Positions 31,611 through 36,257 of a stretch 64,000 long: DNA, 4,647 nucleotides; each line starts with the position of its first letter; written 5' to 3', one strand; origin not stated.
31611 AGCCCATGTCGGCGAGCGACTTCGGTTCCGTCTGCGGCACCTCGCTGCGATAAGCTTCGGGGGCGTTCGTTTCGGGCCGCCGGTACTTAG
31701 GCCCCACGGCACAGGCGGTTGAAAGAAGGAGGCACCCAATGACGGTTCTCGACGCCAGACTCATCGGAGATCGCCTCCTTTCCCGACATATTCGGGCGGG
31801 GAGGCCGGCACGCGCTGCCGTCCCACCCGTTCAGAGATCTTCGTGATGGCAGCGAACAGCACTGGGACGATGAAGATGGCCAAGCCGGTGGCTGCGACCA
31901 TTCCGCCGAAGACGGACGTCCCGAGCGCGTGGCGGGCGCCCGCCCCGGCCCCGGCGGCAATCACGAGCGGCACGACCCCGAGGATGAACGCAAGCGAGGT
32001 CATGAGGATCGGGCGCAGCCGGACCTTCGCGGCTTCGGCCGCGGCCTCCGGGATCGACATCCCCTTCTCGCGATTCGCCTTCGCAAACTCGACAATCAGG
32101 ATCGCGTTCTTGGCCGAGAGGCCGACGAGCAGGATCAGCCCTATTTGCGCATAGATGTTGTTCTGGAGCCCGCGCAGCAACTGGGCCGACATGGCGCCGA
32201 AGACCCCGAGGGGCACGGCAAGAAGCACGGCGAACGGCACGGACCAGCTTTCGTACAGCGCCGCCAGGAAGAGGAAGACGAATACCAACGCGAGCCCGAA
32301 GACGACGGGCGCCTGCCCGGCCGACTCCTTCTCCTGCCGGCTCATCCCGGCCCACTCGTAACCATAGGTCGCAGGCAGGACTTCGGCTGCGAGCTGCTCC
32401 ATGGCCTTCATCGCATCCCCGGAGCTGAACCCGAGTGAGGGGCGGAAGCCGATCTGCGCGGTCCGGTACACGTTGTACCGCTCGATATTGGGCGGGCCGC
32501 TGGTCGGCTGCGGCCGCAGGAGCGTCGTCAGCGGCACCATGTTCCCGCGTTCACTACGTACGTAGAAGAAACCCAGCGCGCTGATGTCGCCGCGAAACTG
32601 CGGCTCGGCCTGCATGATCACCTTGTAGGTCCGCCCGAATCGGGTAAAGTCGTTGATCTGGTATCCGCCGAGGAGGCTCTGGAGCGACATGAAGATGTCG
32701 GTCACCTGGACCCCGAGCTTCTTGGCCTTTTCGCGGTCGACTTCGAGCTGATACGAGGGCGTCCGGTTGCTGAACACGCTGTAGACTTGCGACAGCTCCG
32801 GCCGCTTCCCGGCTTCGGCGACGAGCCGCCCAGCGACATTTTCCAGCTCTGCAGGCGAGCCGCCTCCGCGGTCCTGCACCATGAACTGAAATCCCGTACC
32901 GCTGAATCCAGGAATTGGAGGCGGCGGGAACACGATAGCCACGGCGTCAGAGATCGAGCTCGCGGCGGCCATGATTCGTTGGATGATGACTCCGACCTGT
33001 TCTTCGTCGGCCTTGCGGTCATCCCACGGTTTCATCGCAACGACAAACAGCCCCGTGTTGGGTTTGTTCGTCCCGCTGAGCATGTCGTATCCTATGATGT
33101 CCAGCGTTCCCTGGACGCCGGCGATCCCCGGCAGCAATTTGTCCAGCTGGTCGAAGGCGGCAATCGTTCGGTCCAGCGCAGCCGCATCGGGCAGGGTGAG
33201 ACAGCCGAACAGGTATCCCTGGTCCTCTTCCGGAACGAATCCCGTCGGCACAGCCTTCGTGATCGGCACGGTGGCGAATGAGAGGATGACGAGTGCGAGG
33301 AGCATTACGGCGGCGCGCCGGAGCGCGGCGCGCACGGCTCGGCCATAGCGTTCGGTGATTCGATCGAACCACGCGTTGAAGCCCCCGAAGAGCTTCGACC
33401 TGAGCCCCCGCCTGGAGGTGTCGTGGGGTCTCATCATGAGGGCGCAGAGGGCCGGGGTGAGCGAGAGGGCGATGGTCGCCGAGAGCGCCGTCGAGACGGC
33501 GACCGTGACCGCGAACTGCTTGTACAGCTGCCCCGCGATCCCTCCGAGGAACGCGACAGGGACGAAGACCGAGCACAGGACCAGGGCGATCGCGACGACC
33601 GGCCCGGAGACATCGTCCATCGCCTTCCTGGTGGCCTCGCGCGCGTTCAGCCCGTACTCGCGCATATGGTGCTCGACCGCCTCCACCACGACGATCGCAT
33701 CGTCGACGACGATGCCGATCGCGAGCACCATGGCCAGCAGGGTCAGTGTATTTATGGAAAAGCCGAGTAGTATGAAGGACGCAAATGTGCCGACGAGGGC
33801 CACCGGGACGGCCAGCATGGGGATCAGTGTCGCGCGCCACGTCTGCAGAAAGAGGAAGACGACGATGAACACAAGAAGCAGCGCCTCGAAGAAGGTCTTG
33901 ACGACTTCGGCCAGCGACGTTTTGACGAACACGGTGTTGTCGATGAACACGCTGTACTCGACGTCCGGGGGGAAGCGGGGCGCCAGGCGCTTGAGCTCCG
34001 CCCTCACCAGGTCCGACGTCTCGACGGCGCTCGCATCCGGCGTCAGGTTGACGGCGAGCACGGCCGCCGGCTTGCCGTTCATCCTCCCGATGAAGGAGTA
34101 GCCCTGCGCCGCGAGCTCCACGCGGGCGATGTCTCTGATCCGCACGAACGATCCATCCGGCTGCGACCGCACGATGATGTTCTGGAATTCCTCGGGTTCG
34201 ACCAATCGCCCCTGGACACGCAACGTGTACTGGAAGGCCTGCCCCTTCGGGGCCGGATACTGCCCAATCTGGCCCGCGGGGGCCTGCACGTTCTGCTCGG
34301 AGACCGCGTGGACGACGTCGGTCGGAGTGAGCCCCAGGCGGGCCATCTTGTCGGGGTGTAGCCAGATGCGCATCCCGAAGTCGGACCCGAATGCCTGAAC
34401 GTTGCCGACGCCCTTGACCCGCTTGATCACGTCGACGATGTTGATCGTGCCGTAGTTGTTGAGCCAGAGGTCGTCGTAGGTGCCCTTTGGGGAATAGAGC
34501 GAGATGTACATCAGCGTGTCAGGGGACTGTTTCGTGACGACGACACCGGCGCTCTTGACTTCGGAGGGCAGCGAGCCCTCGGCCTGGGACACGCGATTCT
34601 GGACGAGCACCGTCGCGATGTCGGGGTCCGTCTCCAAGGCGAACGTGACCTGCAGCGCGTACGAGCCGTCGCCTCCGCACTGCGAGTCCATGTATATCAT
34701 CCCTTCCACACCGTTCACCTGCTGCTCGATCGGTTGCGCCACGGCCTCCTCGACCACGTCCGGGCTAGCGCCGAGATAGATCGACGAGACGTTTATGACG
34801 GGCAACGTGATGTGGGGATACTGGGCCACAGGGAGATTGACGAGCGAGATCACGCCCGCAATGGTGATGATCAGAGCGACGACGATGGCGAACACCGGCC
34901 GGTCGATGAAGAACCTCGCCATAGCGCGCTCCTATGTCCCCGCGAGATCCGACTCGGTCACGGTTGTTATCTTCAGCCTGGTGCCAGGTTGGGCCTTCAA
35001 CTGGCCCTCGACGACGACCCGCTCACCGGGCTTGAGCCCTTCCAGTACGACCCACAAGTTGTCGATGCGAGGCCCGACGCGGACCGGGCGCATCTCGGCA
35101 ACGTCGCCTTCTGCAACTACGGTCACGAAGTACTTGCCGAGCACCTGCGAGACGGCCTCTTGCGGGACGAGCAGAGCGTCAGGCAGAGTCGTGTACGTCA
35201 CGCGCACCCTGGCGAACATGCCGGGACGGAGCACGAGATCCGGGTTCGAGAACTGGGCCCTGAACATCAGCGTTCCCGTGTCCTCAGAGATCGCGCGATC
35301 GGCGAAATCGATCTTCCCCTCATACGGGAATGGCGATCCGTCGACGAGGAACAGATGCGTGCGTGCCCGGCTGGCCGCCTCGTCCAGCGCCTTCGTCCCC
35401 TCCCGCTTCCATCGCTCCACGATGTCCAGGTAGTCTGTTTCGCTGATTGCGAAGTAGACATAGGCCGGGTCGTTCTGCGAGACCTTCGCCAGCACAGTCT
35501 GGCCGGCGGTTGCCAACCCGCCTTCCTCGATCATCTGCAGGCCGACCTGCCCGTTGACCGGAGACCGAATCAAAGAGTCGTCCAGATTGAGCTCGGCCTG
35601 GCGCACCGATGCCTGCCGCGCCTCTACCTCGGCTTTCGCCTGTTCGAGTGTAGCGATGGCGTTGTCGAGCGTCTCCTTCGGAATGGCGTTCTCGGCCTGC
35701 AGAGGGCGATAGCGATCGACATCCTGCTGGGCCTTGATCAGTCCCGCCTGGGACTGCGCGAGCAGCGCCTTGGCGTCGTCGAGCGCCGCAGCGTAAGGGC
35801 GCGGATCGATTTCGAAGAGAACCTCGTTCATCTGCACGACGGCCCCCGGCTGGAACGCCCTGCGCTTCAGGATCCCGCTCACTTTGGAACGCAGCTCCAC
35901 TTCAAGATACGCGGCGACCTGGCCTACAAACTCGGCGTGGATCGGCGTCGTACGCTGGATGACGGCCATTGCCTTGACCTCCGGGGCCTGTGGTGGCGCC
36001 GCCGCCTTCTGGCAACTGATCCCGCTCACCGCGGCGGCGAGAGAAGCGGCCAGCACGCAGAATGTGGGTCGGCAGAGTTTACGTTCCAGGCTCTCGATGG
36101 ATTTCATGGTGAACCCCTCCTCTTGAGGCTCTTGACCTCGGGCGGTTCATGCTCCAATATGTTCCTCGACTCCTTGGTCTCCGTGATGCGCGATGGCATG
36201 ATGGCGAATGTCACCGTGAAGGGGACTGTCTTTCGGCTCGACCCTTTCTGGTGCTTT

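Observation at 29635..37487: ArsR-controlled RND efflux operon bracketed by inverted DUF697-like paralogs, each followed by the same 14-bp palindrome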

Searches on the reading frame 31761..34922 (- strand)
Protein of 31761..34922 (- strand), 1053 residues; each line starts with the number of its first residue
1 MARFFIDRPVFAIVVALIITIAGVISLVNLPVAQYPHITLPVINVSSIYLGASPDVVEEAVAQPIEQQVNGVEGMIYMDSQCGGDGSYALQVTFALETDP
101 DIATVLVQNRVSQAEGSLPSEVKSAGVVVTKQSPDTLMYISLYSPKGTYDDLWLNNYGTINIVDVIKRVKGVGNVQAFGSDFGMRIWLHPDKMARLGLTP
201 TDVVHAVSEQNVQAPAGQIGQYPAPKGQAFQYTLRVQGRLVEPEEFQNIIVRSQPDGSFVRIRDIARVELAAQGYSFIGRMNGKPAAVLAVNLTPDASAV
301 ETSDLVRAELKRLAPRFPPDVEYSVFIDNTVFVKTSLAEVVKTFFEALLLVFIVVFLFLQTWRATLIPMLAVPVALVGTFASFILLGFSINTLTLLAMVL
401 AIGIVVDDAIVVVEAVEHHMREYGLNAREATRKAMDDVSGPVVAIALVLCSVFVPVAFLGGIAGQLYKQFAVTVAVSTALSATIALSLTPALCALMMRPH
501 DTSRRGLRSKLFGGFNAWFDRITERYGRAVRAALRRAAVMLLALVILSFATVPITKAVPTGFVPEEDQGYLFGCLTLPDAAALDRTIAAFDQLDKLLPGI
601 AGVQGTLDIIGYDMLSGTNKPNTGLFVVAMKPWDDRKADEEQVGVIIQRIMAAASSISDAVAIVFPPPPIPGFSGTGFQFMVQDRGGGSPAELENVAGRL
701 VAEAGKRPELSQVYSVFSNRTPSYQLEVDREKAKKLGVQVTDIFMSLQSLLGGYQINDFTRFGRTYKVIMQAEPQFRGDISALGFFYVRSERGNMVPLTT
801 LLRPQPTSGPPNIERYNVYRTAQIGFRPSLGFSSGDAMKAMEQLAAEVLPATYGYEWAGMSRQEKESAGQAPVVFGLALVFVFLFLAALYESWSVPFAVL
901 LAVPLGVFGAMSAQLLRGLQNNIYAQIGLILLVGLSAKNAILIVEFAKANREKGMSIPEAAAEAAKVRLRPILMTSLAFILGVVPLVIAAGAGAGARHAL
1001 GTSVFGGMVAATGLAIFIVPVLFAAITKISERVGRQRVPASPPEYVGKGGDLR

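Call 9: search_protein_families(library=pfam, proteins=[window:31761-34922:-], max_evalue=0.01)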
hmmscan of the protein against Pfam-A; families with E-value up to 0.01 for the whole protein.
window:31761-34922:- (1053 aa): 2 families
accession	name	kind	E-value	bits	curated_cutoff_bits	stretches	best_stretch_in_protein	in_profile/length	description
PF00873.25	ACR_tran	-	0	1134.4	28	1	1-1026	1-1020/1021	AcrB/AcrD/AcrF family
PF02355.23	SecD_SecF_C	-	4.7e-07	29.8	20.5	1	870-1024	32-184/189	Protein export membrane protein SecD/SecF, C-terminal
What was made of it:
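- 31761..34922 (-): RND inner-membrane transporter. Pfam ACR_tran 1134 bits (call 9).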

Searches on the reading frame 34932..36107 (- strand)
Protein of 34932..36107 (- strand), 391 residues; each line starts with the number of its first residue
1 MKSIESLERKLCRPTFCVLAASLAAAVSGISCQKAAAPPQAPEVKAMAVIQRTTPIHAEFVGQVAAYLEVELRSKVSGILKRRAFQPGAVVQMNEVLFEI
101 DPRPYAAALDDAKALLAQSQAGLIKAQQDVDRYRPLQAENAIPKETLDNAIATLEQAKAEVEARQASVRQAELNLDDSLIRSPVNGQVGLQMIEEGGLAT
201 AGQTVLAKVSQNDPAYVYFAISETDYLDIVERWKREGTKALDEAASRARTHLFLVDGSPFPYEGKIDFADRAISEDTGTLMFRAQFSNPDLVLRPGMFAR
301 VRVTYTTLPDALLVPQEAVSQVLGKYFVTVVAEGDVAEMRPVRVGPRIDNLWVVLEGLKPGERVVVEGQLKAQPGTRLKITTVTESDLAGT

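Call 9: search_protein_families(library=pfam, proteins=[window:34932-36107:-], max_evalue=0.01)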
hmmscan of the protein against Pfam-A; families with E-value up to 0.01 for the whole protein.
window:34932-36107:- (391 aa): 3 families
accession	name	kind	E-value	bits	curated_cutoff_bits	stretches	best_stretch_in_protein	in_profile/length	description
PF16576.10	HlyD_D23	-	1.3e-12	47.9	30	1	118-299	58-214/214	Barrel-sandwich domain of CusB or HlyD membrane-fusion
PF13437.12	HlyD_3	-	5.6e-11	43.6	22.2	1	180-296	2-106/106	HlyD family secretion protein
PF00529.27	CusB_dom_1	-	1.4e-06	28.9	26.5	1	214-366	12-89/89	Cation efflux system protein CusB domain 1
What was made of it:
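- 34932..36107 (-): Membrane fusion protein (MFP). Pfam HlyD_D23/HlyD_3 (call 9).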
